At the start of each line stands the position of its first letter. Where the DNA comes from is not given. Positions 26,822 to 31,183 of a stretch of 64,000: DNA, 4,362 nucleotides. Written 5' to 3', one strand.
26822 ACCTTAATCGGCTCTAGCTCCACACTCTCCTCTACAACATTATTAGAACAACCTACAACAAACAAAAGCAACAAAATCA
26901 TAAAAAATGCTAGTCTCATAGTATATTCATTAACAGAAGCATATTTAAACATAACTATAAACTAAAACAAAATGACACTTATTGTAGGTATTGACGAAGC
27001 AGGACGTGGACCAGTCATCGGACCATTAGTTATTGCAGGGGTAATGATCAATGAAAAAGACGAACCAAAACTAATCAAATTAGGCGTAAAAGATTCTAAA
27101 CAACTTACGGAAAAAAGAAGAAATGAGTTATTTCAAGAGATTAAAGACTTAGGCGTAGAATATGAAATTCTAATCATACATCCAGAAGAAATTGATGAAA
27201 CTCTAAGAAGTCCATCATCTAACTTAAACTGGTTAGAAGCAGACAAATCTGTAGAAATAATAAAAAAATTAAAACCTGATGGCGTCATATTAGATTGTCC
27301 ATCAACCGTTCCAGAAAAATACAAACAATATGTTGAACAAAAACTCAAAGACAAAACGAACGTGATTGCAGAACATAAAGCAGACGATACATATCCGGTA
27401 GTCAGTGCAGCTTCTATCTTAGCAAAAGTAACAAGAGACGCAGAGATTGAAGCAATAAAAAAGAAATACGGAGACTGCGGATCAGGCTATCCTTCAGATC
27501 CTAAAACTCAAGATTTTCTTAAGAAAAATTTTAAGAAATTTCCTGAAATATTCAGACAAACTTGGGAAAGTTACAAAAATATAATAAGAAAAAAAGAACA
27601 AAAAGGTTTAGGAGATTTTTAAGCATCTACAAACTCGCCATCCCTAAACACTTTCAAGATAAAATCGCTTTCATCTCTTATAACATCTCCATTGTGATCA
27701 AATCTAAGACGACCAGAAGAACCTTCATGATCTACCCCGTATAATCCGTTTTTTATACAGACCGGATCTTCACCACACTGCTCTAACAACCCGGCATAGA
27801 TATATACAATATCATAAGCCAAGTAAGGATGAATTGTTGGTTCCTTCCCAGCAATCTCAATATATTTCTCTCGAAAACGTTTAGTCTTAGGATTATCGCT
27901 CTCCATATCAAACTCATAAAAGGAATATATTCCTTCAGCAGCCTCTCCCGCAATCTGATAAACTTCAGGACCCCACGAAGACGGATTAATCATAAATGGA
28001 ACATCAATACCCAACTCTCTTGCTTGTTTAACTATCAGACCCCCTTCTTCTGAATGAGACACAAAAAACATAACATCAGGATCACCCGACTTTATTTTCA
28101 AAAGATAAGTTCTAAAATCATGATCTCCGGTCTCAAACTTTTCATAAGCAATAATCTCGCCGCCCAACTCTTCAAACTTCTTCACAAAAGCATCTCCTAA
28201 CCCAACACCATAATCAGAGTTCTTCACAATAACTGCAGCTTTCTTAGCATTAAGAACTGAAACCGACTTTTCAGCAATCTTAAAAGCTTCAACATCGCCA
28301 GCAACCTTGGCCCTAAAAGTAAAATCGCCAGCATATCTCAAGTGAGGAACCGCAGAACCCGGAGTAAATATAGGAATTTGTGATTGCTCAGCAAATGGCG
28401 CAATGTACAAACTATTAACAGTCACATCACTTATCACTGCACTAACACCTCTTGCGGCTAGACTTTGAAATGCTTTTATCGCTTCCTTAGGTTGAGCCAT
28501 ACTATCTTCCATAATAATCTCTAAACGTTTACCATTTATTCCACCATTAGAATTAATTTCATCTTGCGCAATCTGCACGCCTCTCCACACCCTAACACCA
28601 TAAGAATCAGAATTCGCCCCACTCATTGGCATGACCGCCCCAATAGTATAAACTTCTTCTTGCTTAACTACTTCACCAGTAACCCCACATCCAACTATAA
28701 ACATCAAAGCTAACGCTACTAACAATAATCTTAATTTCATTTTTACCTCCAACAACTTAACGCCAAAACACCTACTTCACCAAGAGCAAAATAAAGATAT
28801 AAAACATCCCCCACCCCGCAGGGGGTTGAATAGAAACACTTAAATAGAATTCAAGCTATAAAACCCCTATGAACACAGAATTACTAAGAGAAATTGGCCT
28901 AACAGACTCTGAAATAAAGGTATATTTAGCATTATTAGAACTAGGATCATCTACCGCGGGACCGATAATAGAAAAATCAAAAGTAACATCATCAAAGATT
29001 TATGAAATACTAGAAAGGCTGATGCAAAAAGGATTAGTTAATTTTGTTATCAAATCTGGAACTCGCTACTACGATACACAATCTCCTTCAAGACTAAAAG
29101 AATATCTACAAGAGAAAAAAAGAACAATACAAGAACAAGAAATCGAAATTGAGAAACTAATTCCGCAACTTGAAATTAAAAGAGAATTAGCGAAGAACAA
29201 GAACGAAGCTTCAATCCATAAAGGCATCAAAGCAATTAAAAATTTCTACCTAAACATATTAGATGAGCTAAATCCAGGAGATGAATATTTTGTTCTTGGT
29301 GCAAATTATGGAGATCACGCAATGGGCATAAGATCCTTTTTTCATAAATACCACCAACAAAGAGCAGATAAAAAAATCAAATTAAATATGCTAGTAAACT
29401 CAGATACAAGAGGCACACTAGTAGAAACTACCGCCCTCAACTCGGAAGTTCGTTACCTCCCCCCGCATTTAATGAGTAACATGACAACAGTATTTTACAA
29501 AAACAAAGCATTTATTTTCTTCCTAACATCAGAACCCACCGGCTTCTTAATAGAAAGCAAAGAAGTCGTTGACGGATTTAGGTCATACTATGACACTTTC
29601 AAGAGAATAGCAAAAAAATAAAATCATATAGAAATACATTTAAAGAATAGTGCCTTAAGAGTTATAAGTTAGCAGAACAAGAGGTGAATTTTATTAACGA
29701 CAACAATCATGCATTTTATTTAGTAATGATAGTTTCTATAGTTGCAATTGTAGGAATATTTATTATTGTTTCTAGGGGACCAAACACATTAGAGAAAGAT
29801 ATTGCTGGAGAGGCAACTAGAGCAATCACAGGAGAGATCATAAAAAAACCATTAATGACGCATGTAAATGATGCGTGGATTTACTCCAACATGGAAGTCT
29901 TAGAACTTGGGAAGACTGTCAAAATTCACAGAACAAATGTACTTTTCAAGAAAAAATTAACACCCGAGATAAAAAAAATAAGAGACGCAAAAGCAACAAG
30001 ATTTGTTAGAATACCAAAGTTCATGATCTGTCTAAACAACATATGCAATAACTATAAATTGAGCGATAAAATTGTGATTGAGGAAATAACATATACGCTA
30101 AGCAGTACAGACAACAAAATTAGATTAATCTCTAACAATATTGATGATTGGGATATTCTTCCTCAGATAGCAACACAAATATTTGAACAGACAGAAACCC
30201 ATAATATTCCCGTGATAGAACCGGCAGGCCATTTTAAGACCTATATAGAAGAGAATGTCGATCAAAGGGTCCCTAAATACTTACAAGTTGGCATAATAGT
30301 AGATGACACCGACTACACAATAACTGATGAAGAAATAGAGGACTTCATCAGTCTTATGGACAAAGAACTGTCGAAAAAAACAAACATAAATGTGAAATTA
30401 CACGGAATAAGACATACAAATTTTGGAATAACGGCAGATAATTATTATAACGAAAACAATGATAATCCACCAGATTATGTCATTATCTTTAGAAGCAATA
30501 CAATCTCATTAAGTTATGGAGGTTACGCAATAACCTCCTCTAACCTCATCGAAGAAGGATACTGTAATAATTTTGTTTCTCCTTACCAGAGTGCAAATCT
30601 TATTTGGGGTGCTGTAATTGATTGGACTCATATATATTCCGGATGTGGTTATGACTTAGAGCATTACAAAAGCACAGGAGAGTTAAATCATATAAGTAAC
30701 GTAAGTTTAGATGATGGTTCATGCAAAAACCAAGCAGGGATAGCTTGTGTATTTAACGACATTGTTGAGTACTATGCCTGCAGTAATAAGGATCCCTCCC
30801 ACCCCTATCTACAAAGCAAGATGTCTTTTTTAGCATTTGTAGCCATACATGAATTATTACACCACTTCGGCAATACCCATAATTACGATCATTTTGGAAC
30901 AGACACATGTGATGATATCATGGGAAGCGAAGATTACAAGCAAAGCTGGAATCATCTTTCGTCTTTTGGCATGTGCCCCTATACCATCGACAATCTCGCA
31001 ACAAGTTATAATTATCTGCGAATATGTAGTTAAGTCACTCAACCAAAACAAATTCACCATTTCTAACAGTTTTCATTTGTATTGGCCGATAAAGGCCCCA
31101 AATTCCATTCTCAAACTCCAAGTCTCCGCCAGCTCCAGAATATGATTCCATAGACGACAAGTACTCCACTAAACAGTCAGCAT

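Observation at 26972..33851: RNase HII and an RNase HIII-like paralogue both embedded in the cassette array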

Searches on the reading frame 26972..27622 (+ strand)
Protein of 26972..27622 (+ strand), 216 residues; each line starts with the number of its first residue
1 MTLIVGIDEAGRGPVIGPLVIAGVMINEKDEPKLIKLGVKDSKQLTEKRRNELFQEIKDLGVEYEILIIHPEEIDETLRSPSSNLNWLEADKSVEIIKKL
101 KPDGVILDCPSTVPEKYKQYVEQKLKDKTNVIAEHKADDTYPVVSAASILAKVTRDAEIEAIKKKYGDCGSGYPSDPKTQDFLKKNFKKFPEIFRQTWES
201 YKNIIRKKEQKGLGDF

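Call 3: search_protein_families(library=pfam, proteins=[window:26972-27622:+], max_evalue=0.01)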
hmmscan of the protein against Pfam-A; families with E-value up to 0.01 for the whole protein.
window:26972-27622:+ (216 aa): 1 family
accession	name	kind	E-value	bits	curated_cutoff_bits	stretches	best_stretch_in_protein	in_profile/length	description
PF01351.25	RNase_HII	-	7.7e-53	179.8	25.8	1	5-199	1-197/199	Ribonuclease HII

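Call 4: search_protein_families(library=ncbifam, proteins=[window:26972-27622:+], max_evalue=0.01)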
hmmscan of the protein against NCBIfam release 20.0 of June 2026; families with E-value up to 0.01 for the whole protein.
window:26972-27622:+ (216 aa): 10 families
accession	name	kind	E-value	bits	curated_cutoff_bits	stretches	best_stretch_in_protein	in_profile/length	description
TIGR00729.1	TIGR00729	equivalog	1e-69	234.8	123.3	1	4-204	1-205/207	ribonuclease HII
NF000595.1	PRK00015.1-3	equivalog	5.4e-32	111.3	167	1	2-169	2-151/188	ribonuclease HII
NF010537.0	PRK13925.1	equivalog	8.6e-26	90.8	252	1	3-167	11-160/200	ribonuclease HII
NF000594.1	PRK00015.1-1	equivalog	1.9e-25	89.9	243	1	2-169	69-215/251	ribonuclease HII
NF000596.1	PRK00015.1-4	equivalog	1.9e-25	89.8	251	1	3-175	1-157/186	ribonuclease HII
TIGR00716.1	rnhC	equivalog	1.3e-22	80.5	161.2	1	5-167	84-247/284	ribonuclease HIII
NF010538.0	PRK13926.1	equivalog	7.4e-21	75.3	285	1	3-170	23-169/213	ribonuclease HII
NF000598.1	PRK00015.2-2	equivalog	9.4e-21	74.4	273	2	4-77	22-94/203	ribonuclease HII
NF000600.1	PRK00015.2-4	equivalog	1.1e-16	61.1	364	1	4-76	30-100/212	ribonuclease HII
NF011119.0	PRK14550.1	equivalog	1.1e-15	58.2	350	1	4-172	2-162/204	ribonuclease HII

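Call 33: search_protein_families(library=ncbifam, proteins=[window:26972-27619:+], max_evalue=10)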
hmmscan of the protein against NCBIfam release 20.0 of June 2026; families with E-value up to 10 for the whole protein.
window:26972-27619:+ (216 aa): 12 families
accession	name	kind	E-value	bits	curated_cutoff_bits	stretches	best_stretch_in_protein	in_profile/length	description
TIGR00729.1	TIGR00729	equivalog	1e-69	234.8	123.3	1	4-204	1-205/207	ribonuclease HII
NF000595.1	PRK00015.1-3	equivalog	5.4e-32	111.3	167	1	2-169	2-151/188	ribonuclease HII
NF010537.0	PRK13925.1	equivalog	8.6e-26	90.8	252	1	3-167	11-160/200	ribonuclease HII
NF000594.1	PRK00015.1-1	equivalog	1.9e-25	89.9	243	1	2-169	69-215/251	ribonuclease HII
NF000596.1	PRK00015.1-4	equivalog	1.9e-25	89.8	251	1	3-175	1-157/186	ribonuclease HII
TIGR00716.1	rnhC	equivalog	1.3e-22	80.5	161.2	1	5-167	84-247/284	ribonuclease HIII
NF010538.0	PRK13926.1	equivalog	7.4e-21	75.3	285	1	3-170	23-169/213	ribonuclease HII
NF000598.1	PRK00015.2-2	equivalog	9.4e-21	74.4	273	2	4-77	22-94/203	ribonuclease HII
NF000600.1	PRK00015.2-4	equivalog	1.1e-16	61.1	364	2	4-76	30-100/212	ribonuclease HII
NF011119.0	PRK14550.1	equivalog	1.1e-15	58.2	350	1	4-172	2-162/204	ribonuclease HII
TIGR03953.1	rplD_bact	equivalog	0.016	14.6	130.1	1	36-92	106-161/188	50S ribosomal protein L4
TIGR00172.1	maf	subfamily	0.028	13.9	117.15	1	49-153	13-113/185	Maf family nucleotide pyrophosphatase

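Call 37: search_solved_structures(query=window:26972-27619:+, max_evalue=0.001, show_alignments=5)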
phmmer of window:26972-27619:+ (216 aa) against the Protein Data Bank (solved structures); distinct sequences matched with E-value up to 0.001: 24.
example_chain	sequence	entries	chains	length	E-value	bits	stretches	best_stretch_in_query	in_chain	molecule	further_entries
1uax_A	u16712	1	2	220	7.5e-55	189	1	4-206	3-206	Ribonuclease HII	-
2dfh_A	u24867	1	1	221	8.1e-52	179.1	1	4-211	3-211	Ribonuclease HII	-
1io2_A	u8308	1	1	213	1.5e-51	178.3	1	4-210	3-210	RIBONUCLEASE HII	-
2dfe_A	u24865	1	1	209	3.9e-51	176.9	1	4-207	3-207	Ribonuclease HII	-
2dff_A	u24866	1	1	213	4.1e-51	176.8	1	4-206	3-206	Ribonuclease HII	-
1x1p_A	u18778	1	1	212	1.5e-48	168.5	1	4-195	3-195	Ribonuclease HII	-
3p83_D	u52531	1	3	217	1.8e-48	168.2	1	5-207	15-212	Ribonuclease HII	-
1i39_A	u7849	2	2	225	2.3e-48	167.8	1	5-207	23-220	RIBONUCLEASE HII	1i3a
1eke_A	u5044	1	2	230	2.1e-43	151.6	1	3-211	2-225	RIBONUCLEASE HII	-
8yjz_H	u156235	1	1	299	3.1e-26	95.5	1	4-210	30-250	Ribonuclease H2 subunit A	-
3puf_A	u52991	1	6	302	3.2e-26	95.5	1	4-210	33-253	Ribonuclease H2 subunit A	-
3kio_A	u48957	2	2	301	2.3e-25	92.7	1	4-209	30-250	Ribonuclease H2 subunit A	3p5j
3p56_A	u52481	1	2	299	5.3e-24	88.3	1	4-210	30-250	Ribonuclease H2 subunit A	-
7uwe_C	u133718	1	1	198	3.4e-18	69.3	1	3-174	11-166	Ribonuclease HII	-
7uwh_C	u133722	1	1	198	2.2e-17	66.6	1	3-174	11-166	Ribonuclease HII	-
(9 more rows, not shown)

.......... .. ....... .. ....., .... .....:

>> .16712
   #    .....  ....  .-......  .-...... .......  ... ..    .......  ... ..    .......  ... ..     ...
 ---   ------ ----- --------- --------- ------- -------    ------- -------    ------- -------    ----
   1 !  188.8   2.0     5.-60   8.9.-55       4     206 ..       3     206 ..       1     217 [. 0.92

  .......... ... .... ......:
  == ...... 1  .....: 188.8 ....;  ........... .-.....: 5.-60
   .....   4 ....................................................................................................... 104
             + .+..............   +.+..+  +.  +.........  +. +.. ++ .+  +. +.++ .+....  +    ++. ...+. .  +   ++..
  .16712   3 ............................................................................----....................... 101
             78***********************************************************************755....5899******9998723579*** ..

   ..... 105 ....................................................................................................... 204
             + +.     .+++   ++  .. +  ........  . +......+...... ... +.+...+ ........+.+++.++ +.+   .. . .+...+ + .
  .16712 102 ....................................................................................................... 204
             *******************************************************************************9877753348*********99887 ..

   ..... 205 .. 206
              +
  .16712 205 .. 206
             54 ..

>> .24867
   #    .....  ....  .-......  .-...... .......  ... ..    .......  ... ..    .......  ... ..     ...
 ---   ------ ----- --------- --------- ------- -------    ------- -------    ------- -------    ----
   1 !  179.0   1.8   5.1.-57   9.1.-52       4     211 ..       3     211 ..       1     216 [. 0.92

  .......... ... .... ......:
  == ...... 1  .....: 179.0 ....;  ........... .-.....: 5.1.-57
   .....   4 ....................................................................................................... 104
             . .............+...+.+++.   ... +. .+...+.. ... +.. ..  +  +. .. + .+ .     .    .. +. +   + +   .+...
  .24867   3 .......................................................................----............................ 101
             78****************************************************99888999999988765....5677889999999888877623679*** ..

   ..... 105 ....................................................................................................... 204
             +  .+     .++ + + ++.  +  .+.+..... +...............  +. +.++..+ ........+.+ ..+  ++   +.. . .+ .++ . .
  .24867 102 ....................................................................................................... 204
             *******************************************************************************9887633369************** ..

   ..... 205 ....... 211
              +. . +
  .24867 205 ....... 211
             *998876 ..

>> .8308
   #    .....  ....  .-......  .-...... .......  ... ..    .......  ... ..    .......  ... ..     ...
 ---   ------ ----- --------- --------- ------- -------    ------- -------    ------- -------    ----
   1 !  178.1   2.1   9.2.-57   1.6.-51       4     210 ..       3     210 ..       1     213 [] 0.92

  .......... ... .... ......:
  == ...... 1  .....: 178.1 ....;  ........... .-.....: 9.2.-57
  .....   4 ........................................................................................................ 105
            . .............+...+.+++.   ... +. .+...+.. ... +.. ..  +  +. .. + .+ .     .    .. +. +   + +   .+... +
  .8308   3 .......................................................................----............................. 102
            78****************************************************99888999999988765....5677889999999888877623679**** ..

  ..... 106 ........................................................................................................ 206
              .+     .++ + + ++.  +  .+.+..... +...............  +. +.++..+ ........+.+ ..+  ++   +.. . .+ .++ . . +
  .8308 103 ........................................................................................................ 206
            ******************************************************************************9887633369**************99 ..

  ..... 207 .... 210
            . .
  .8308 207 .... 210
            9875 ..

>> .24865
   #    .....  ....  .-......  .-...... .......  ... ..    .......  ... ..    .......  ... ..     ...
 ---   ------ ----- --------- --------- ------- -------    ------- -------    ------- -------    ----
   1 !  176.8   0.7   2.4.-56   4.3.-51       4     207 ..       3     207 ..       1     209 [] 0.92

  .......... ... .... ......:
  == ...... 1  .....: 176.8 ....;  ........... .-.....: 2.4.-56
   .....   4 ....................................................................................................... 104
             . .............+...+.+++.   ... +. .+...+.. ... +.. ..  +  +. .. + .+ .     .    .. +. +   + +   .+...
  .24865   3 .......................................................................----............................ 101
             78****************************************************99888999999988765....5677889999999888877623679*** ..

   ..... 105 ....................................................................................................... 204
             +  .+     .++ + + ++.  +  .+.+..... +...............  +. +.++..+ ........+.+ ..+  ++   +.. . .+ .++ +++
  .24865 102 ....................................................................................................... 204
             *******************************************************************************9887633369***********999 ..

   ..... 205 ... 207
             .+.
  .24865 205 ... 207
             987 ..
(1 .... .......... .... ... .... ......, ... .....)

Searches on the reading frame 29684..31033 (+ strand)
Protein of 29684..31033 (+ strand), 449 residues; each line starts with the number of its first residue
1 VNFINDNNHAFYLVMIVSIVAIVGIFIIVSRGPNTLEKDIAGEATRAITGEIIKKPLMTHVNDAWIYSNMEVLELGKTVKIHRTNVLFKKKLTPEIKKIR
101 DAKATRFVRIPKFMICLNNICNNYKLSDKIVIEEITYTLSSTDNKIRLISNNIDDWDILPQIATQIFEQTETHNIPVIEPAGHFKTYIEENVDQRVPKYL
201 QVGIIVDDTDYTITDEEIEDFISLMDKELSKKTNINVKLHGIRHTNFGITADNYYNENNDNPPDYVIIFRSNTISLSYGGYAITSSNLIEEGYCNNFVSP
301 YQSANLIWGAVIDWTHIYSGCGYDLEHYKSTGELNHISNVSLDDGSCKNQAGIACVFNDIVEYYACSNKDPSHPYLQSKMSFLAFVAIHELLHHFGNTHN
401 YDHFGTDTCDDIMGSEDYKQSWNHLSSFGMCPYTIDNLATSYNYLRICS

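Call 3: search_protein_families(library=pfam, proteins=[window:29684-31033:+], max_evalue=0.01)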
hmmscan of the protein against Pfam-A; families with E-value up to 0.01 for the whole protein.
window:29684-31033:+ (449 aa): 1 family
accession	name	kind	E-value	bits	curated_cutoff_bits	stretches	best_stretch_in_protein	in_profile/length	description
PF03147.19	FDX-ACB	-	0.0043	17.9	31.1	1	164-237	21-93/94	Ferredoxin-fold anticodon binding domain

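Call 4: search_protein_families(library=ncbifam, proteins=[window:29684-31033:+], max_evalue=0.01)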
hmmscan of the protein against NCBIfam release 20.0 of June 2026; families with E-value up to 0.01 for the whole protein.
window:29684-31033:+ (449 aa): 0 families
